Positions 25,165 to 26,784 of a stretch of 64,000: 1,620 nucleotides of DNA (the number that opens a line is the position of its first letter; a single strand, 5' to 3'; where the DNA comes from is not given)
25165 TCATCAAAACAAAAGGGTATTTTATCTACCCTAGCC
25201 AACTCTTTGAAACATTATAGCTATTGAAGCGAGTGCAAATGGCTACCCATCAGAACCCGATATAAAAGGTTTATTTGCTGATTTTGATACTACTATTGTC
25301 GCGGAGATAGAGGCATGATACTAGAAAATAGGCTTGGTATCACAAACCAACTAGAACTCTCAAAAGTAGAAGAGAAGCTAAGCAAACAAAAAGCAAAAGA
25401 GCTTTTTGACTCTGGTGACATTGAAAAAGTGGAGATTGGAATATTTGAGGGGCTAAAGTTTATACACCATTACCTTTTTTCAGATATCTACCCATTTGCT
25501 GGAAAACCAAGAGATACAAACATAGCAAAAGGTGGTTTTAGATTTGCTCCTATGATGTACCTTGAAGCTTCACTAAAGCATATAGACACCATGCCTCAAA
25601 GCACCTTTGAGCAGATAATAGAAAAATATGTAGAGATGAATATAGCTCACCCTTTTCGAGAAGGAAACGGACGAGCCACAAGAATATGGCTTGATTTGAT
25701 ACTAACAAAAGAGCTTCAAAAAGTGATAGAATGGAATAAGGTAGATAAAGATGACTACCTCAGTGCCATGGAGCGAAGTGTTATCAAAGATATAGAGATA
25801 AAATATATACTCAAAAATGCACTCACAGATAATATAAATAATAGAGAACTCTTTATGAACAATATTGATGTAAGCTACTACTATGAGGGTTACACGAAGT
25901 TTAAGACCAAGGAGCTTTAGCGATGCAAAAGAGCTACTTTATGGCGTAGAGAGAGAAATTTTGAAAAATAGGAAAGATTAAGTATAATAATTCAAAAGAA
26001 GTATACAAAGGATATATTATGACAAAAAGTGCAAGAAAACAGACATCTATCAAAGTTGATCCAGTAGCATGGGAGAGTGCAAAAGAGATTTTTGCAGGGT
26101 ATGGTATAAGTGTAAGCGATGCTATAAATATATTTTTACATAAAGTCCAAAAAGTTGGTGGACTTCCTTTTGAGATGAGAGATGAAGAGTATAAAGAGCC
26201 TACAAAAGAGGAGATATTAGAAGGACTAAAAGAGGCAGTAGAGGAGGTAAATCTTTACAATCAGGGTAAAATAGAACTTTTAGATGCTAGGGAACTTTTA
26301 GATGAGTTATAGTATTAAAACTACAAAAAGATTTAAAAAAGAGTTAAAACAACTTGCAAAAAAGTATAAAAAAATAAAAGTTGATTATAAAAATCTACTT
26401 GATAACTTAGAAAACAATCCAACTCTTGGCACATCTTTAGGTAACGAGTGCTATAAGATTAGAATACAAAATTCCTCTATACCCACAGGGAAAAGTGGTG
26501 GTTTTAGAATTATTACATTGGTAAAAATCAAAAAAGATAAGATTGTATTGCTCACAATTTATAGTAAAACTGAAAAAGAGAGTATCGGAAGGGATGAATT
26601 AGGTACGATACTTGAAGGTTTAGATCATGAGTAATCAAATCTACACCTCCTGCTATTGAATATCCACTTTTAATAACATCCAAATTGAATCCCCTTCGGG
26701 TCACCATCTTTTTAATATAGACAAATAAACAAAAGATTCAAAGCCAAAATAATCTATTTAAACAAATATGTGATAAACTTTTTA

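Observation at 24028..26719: Integrase-less 2.6-kb genomic islet at tRNA-Glu bounded by a duplicated tRNA 3' end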

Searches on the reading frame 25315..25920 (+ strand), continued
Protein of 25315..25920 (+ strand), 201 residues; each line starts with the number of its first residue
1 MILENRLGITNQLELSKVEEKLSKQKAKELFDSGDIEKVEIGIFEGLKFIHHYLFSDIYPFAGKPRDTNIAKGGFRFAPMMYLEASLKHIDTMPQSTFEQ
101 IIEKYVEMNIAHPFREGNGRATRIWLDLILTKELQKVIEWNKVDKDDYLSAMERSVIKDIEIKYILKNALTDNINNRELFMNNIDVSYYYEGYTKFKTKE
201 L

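Call 76: find_encoding_contigs(protein=P0085, flank=6000, max_places=3)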
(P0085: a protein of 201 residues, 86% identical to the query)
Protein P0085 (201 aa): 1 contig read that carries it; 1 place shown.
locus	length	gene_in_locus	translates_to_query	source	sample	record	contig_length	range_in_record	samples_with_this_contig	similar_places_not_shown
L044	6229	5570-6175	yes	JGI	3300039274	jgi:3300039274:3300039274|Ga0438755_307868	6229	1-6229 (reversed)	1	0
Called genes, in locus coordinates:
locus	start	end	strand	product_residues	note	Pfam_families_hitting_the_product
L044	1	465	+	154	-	?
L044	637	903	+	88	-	PF01313:Bac_export_3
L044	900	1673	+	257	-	PF02873:MurB_C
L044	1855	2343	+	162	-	PF14343:PrcB_C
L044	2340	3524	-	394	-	PF03738:GSP_synth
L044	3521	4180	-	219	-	PF26303:UPF0323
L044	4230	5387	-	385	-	PF22660:RS_preATP-grasp-like, PF21360:PylC-like_N (faint), PF02222:ATP-grasp, PF02786:CPSase_L_D2, PF02655:ATP-grasp_3 (weak), PF07478:Dala_Dala_lig_C, PF21244:PurT_C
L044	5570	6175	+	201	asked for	PF02661:Fic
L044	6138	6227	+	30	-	?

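Call 84: search_protein_families(library=ncbifam, proteins=[window:25315-25920:+], max_evalue=0.01)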
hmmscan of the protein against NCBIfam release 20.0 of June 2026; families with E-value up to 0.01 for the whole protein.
window:25315-25920:+ (201 aa): 4 families
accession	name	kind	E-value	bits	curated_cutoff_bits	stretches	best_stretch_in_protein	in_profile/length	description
NF046029.1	ProtAdlyltaseNmFic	equivalog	2.1e-90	301.1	230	1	17-192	2-177/177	protein adenylyltransferase Fic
NF007672.0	PRK10347.1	equivalog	9.5e-18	64.6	181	1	2-168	19-191/200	putative adenosine monophosphate-protein transferase Fic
NF045983.1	ProtAdnltaseVbhT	equivalog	2.6e-17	63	800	1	2-178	17-201/419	type II toxin-antitoxin system protein adenylyltransferase VbhT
TIGR02613.1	mob_myst_B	hypoth_equivalog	1.1e-08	35.2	124.4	1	9-145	17-156/186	mobile mystery protein B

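Call 85: search_protein_families(library=padloc, proteins=[window:25315-25920:+], max_evalue=0.01)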
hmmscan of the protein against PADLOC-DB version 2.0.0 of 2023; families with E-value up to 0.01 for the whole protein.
window:25315-25920:+ (201 aa): 9 families
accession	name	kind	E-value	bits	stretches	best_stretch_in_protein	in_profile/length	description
PDLC04842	PDC-S04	-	9e-101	333.7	1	1-200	1-200/202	-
PDLC04841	PDC-S04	-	2.1e-74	248.8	1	22-191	120-289/292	-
PDLC04838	PDC-S04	-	1e-40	137.7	1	2-172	26-204/209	-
PDLC04839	PDC-S04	-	2e-34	117.1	1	2-170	21-202/205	-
PDLC04840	PDC-S04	-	1.2e-07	29.7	1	95-172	139-214/227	-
PDLC04837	PDC-S04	-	1.2e-06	26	1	88-162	141-215/234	-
PDLC04836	PDC-S04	-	5.7e-06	23.7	1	85-126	142-183/244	-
PDLC05078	PDC-S72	-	0.00011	19.4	1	50-73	108-131/377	-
PDLC03963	SoFic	-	0.0014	16.1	1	109-133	191-215/361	-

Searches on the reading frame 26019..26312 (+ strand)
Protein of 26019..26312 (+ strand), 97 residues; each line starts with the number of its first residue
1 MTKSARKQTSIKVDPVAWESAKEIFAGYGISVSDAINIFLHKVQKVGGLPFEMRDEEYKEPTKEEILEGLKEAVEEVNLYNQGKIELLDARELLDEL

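Call 8: search_protein_families(library=pfam, proteins=[window:26019-26312:+], max_evalue=0.01)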
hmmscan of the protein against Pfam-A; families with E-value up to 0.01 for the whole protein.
window:26019-26312:+ (97 aa): 1 family
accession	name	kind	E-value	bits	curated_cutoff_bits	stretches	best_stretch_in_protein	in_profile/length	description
PF04221.18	RelB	-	3.4e-08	33.7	22.4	1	20-68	15-63/82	RelB antitoxin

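Call 69: search_protein_families(library=phrogs, proteins=[window:26019-26312:+], max_evalue=0.001)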
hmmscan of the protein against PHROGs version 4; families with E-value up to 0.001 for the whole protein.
window:26019-26312:+ (97 aa): 1 family
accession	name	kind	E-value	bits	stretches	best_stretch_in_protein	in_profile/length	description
phrog_2737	-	unknown function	6e-11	43.2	1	10-76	8-64/86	-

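Call 80: find_encoding_contigs(protein=window:26019-26312:+, flank=10000, max_places=10)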
Protein window:26019-26312:+ (97 aa): 2 contigs read that carry it; 1 place shown.
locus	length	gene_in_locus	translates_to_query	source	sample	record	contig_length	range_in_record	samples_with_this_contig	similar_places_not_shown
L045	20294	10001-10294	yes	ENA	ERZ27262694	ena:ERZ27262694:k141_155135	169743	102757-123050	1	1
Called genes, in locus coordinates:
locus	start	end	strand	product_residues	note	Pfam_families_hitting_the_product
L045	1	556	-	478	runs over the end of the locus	-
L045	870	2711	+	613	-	PF07715:Plug, PF00593:TonB_dep_Rec_b-barrel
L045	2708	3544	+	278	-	PF01497:Peripla_BP_2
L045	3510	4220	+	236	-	PF02463:SMC_N (faint), PF00005:ABC_tran, PF13304:AAA_21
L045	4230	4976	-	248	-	PF06977:SdiA-regulated, PF13360:PQQ_2 (faint), PF13449:Phytase-like (faint)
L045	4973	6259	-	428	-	PF16868:NMT1_3, PF09084:NMT1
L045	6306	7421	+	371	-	PF00278:Orn_DAP_Arg_deC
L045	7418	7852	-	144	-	PF11220:DUF3015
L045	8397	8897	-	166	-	-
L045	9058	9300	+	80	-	-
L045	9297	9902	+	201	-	PF02661:Fic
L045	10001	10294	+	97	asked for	PF04221:RelB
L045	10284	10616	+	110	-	PF05016:ParE_toxin (weak), PF06296:RelE (weak)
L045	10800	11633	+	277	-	PF17284:Spermine_synt_N, PF01564:Spermine_synth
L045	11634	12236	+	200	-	PF01121:CoaE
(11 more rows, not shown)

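Call 84: search_protein_families(library=ncbifam, proteins=[window:26019-26312:+], max_evalue=0.01)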
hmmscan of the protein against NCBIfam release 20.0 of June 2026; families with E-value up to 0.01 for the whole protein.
window:26019-26312:+ (97 aa): 2 families
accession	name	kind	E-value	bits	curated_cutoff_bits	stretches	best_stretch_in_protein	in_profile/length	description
TIGR02384.1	RelB_DinJ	subfamily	2.3e-11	43.8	45.65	1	7-72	4-67/85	type II toxin-antitoxin system RelB/DinJ family antitoxin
NF050811.1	RelB_ParD_antitoxin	subfamily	7.2e-11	42.2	60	1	11-77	1-67/83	type II toxin-antitoxin system RelB/ParD family antitoxin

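Call 85: search_protein_families(library=padloc, proteins=[window:26019-26312:+], max_evalue=0.01)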
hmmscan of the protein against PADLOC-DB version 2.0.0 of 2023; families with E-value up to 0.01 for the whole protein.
window:26019-26312:+ (97 aa): 0 families

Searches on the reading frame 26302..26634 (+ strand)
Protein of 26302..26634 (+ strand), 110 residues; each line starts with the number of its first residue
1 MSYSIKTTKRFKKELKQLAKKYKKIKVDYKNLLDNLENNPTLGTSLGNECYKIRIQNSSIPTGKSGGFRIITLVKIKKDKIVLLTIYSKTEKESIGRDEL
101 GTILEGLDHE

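Call 8: search_protein_families(library=pfam, proteins=[window:26302-26634:+], max_evalue=0.01)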
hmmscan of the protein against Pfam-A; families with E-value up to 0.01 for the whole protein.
window:26302-26634:+ (110 aa): 3 families
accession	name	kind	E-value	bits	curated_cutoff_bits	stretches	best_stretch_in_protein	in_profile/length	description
PF06296.18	RelE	-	1.1e-06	29.3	27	1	16-102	7-92/120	RelE toxin of RelE / RelB toxin-antitoxin system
PF05016.21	ParE_toxin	-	7.7e-06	26.8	23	1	5-88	1-84/89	ParE toxin of type II toxin-antitoxin system, parDE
PF15738.11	YafQ_toxin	-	0.0037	18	30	1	3-44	1-41/88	Bacterial toxin of type II toxin-antitoxin system, YafQ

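Call 59: find_related_loci(query=window:26302-26634:+, collection=viral_contigs, flank=10000)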
Query window:26302-26634:+ (110 aa) in viral_contigs; peptide patterns used: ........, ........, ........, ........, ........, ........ (x = any residue, [..] = any of these).
67 stretches matched a pattern, but none encodes a relative of the query by tblastn (E <= 1e-3).

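Call 69: search_protein_families(library=phrogs, proteins=[window:26302-26634:+], max_evalue=0.001)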
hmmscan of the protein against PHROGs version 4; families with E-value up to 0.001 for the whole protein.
window:26302-26634:+ (110 aa): 2 families
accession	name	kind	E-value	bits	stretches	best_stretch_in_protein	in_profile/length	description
phrog_5869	-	unknown function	4.4e-16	60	1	4-100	3-94/110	-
phrog_1213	-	moron, auxiliary metabolic gene and host takeover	3.1e-05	25.5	1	1-60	1-64/88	RelE-like toxin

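Call 81: find_encoding_contigs(protein=window:26302-26634:+, flank=10000, max_places=10)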
Protein window:26302-26634:+ (110 aa): 2 contigs read that carry it; 1 place shown.
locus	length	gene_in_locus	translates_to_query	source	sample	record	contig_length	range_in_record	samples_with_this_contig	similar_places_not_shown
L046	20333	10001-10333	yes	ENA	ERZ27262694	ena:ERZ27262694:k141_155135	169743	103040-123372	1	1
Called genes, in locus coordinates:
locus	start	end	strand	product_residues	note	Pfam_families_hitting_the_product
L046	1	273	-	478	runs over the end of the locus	-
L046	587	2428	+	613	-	PF07715:Plug, PF00593:TonB_dep_Rec_b-barrel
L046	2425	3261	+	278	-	PF01497:Peripla_BP_2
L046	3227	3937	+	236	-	PF02463:SMC_N (faint), PF00005:ABC_tran, PF13304:AAA_21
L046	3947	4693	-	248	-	PF06977:SdiA-regulated, PF13360:PQQ_2 (faint), PF13449:Phytase-like (faint)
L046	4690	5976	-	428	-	PF16868:NMT1_3, PF09084:NMT1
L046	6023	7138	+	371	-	PF00278:Orn_DAP_Arg_deC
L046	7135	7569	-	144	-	PF11220:DUF3015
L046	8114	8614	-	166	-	-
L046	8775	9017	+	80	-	-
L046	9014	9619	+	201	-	PF02661:Fic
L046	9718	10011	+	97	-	PF04221:RelB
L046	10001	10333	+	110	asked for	PF05016:ParE_toxin (weak), PF06296:RelE (weak)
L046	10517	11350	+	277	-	PF17284:Spermine_synt_N, PF01564:Spermine_synth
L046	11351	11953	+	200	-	PF01121:CoaE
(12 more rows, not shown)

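Call 84: search_protein_families(library=ncbifam, proteins=[window:26302-26634:+], max_evalue=0.01)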
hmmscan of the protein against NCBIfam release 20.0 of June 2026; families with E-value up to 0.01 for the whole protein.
window:26302-26634:+ (110 aa): 1 family
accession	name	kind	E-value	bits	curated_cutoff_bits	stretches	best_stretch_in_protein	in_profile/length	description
TIGR02385.1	RelE_StbE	subfamily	0.0034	17.9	27.9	1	5-41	2-37/88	type II toxin-antitoxin system mRNA interferase toxin, RelE/StbE family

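Call 85: search_protein_families(library=padloc, proteins=[window:26302-26634:+], max_evalue=0.01)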
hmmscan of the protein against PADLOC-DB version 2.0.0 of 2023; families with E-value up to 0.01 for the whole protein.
window:26302-26634:+ (110 aa): 0 families
